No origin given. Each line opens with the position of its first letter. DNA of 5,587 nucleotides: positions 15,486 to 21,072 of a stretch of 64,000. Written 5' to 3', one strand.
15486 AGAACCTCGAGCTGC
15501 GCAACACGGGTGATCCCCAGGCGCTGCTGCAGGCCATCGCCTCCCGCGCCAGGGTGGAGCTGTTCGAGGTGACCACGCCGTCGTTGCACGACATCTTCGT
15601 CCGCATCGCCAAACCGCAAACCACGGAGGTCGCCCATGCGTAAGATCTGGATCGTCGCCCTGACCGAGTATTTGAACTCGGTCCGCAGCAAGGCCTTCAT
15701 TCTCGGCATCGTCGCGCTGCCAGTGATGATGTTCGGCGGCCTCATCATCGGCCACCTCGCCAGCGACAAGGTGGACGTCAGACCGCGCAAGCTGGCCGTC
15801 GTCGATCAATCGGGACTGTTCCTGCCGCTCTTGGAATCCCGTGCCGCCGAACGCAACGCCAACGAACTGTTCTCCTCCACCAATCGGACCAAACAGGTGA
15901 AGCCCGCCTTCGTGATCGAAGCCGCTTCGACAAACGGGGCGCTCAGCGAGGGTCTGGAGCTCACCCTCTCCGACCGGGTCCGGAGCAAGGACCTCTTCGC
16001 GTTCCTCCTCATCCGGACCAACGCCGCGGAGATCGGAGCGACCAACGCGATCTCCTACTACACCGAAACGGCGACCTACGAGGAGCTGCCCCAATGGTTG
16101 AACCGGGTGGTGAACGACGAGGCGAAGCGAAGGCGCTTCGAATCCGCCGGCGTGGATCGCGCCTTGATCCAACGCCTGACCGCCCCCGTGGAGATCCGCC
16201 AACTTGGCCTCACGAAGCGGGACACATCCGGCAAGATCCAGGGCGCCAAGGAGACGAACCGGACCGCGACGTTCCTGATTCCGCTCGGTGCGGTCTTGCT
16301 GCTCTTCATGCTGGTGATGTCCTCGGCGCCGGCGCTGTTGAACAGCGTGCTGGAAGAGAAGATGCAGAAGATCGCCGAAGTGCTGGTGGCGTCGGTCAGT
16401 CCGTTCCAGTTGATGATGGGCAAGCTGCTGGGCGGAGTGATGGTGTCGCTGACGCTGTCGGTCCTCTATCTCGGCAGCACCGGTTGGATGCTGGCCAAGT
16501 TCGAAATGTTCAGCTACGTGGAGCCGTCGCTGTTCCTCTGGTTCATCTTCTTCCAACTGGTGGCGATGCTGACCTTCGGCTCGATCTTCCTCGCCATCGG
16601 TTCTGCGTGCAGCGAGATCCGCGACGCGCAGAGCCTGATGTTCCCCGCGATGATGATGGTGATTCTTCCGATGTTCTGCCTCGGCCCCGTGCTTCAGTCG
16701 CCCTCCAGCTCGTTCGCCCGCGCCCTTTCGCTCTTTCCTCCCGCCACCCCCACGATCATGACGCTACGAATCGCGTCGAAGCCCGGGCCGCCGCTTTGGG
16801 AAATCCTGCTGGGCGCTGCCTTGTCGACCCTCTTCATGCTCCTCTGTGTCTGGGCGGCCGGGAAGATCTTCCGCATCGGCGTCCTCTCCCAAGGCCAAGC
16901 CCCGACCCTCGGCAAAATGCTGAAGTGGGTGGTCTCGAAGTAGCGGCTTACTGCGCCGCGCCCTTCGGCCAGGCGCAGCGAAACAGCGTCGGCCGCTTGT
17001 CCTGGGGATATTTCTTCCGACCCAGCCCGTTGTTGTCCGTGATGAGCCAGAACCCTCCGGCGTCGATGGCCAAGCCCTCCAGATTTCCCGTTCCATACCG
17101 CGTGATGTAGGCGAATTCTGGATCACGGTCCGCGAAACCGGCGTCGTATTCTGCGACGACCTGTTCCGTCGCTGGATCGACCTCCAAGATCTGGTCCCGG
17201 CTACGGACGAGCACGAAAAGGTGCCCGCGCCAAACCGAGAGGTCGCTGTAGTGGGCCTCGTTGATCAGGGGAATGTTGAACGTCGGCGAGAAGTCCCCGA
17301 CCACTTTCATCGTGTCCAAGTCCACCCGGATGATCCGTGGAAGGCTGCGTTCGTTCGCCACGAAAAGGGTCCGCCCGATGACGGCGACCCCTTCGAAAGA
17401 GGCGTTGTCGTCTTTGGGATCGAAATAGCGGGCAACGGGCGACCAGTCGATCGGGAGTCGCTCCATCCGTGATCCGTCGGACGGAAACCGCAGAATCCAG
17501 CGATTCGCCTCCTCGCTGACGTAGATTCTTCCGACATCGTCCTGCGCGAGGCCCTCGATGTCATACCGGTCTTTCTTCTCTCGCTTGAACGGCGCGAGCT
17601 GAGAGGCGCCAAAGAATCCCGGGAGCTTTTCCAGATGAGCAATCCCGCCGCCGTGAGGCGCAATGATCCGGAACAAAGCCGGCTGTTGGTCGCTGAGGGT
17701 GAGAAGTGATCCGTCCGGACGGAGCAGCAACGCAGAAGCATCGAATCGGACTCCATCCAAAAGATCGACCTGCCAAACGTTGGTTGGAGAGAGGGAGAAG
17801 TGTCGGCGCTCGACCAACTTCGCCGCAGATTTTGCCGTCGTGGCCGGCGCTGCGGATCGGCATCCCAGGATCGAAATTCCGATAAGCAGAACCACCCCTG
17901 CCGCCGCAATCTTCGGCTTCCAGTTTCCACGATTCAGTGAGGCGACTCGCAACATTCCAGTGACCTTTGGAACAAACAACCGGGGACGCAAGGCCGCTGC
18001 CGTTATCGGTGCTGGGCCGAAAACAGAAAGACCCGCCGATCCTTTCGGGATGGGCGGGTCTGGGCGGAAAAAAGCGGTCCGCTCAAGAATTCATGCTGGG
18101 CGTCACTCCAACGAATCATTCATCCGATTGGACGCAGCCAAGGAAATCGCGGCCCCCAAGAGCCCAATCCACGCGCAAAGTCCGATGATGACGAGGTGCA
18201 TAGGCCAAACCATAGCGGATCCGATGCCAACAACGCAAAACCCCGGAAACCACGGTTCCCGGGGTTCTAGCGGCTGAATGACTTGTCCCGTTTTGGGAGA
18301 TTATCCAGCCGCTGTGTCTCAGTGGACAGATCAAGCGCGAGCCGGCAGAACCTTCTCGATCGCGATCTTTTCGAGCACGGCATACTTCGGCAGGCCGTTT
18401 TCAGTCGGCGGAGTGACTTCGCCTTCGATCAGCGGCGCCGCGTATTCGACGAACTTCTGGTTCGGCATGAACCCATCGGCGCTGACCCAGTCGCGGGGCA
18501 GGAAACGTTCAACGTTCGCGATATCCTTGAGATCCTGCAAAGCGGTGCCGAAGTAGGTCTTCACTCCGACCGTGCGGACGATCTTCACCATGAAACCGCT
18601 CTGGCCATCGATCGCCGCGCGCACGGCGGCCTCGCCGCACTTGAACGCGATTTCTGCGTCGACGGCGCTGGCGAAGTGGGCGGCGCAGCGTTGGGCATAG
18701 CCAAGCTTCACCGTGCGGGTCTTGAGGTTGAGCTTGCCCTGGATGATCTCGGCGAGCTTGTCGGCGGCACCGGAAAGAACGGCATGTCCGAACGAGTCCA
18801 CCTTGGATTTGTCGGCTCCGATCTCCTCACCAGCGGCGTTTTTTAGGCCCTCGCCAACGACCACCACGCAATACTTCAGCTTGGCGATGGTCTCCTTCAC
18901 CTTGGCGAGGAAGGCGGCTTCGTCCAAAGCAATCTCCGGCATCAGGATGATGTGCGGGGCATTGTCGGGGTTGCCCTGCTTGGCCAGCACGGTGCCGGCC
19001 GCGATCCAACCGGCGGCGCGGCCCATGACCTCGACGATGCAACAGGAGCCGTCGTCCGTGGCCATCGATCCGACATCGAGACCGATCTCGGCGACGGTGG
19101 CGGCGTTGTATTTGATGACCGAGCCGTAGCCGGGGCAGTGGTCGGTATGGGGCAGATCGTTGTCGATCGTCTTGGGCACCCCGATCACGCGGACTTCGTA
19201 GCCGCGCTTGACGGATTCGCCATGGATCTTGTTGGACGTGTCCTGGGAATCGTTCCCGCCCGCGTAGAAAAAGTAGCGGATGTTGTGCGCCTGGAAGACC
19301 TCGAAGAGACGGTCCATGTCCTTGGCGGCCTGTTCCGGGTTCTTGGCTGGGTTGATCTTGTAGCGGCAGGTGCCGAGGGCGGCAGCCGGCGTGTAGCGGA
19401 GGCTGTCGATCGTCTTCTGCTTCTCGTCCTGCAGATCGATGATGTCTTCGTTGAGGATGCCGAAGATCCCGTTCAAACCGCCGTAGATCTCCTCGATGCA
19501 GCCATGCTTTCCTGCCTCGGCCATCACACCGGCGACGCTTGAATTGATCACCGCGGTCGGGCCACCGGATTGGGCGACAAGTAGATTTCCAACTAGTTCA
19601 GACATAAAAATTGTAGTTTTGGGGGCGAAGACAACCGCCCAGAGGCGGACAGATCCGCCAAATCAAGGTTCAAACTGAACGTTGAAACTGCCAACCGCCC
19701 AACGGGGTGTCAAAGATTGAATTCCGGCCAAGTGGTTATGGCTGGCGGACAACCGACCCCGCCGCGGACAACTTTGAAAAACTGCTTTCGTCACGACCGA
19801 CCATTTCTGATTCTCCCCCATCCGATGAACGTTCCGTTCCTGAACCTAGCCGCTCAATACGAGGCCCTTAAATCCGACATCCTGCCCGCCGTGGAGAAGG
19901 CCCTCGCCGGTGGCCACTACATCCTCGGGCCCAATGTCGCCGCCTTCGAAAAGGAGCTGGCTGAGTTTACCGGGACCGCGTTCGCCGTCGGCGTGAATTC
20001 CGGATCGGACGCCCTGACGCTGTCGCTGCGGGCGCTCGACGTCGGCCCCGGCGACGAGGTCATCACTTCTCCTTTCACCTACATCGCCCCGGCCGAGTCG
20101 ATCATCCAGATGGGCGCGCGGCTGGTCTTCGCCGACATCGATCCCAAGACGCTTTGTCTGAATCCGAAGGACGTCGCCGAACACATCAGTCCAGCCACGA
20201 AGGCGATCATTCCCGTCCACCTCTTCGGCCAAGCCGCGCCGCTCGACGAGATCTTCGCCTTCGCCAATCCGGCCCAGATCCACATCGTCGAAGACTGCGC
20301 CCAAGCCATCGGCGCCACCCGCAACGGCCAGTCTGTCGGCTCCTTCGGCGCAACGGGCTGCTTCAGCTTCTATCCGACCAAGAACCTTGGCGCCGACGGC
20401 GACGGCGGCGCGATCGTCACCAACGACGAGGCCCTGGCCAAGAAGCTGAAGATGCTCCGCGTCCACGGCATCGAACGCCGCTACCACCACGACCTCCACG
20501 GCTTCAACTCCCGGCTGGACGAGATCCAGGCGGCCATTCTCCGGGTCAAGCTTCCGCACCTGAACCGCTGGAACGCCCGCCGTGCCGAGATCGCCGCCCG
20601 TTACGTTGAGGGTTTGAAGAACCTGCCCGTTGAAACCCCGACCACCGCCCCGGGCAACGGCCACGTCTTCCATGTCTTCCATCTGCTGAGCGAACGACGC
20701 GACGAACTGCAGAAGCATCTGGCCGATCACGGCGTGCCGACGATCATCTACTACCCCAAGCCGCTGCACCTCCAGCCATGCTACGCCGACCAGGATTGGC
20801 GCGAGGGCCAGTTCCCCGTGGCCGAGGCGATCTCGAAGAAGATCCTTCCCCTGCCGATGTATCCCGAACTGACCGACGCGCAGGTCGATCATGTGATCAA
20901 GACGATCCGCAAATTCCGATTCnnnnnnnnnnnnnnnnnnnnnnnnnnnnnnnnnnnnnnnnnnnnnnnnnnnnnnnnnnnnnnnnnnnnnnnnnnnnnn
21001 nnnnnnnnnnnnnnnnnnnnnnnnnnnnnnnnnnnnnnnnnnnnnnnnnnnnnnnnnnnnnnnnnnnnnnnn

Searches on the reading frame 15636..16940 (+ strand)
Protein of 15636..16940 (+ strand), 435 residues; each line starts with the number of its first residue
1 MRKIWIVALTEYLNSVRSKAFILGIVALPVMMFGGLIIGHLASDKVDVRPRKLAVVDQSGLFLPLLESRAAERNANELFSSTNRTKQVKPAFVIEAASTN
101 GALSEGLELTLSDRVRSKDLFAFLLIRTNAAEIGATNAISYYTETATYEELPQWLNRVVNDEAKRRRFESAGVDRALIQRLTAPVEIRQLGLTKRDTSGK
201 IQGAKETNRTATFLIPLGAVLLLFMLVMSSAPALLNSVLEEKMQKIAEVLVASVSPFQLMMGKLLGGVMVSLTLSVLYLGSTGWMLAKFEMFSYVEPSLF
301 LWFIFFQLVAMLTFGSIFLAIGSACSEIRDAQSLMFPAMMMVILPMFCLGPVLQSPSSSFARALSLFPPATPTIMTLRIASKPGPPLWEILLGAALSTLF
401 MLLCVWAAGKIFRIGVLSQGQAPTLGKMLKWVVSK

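Call 48: search_protein_families(library=pfam, proteins=[window:15636-16940:+], max_evalue=0.0001)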
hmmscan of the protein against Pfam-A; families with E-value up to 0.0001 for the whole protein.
window:15636-16940:+ (435 aa): 2 families
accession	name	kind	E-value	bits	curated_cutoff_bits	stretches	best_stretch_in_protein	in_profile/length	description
PF12698.13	ABC2_membrane_3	-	1.2e-39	136.8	31.6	1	19-408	1-345/347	ABC-2 family transporter protein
PF01061.29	ABC2_membrane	-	8.6e-09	35.7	26.9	1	220-378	53-207/211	ABC-2 type transporter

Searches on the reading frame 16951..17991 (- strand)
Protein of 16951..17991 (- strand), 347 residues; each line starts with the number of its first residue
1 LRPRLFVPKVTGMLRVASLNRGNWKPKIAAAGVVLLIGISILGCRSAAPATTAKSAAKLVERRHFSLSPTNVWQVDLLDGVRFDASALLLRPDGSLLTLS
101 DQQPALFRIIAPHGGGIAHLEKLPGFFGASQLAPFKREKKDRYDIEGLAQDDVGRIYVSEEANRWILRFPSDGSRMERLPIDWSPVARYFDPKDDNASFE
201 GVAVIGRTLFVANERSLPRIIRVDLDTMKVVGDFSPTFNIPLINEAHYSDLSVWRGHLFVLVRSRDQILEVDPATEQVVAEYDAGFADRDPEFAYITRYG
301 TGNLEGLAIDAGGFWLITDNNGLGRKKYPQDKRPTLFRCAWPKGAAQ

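Call 48: search_protein_families(library=pfam, proteins=[window:16951-17991:-], max_evalue=0.0001)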
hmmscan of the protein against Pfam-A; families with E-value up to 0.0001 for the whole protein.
window:16951-17991:- (347 aa): 1 family
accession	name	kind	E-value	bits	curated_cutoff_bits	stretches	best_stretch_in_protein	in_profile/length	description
PF13449.12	Phytase-like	-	8e-15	55.9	27.6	1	86-322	7-284/284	Esterase-like activity of phytase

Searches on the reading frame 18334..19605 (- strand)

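Call 48: search_protein_families(library=pfam, proteins=[window:18334-19605:-], max_evalue=0.0001)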
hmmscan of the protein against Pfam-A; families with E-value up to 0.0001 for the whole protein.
window:18334-19605:- (424 aa): 1 family
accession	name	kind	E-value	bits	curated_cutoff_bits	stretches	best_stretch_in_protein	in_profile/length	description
PF00365.25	PFK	-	2.1e-52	178.7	30.9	1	8-330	2-276/277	Phosphofructokinase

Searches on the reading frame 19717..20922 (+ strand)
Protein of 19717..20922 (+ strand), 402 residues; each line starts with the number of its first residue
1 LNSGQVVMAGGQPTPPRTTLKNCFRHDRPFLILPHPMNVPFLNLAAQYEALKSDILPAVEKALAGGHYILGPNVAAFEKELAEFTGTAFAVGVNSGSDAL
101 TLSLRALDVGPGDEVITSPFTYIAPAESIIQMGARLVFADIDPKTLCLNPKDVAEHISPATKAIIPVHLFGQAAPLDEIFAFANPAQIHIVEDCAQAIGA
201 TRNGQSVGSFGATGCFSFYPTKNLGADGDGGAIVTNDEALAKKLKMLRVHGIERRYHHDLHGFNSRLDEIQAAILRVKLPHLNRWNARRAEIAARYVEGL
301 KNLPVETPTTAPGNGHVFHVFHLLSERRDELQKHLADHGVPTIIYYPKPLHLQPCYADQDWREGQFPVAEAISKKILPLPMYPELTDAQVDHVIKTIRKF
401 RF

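Call 4: search_protein_families(library=pfam, proteins=[window:19717-20922:+], max_evalue=0.01)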
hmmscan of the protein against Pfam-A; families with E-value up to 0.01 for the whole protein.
window:19717-20922:+ (402 aa): 4 families
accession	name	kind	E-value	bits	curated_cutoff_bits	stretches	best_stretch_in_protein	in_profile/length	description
PF01041.23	DegT_DnrJ_EryC1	-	1.3e-122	410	19.8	1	52-398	4-360/360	DegT/DnrJ/EryC1/StrS aminotransferase family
PF00266.25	Aminotran_5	-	0.00065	19.2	21.5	1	93-202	67-184/371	Aminotransferase class-V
PF01053.26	Cys_Met_Meta_PP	-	0.00071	18.7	27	1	72-164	52-141/381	Cys/Met metabolism PLP-dependent enzyme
PF00155.27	Aminotran_1_2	-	0.0013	18.5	19.7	1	74-338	44-325/361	Aminotransferase class I and II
